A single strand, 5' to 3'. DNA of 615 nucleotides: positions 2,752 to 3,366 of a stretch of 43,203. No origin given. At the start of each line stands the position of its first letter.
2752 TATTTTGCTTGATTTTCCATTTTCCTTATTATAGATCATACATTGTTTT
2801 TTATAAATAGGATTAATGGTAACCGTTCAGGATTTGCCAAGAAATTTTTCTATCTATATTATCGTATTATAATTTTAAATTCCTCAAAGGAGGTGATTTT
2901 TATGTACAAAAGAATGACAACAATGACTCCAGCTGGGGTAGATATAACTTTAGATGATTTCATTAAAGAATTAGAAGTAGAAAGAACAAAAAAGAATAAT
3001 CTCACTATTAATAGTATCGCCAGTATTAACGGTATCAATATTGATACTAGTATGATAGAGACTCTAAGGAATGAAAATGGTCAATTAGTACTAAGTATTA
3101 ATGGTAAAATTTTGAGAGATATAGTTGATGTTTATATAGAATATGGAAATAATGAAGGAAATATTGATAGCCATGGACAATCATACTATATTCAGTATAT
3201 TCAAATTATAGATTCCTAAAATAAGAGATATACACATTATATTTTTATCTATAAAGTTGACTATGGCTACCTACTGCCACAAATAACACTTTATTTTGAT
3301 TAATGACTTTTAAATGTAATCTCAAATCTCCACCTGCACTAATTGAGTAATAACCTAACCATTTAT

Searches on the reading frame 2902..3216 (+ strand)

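Call 82: search_protein_families(library=pfam, max_evalue=1, proteins=[window:2902-3216:+])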
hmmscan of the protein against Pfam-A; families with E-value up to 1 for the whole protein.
window:2902-3216:+ (105 aa): 1 family
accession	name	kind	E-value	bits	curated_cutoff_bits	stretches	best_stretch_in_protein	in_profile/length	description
PF17820.7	PDZ_6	-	0.066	13.4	27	0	59-77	18-36/54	PDZ domain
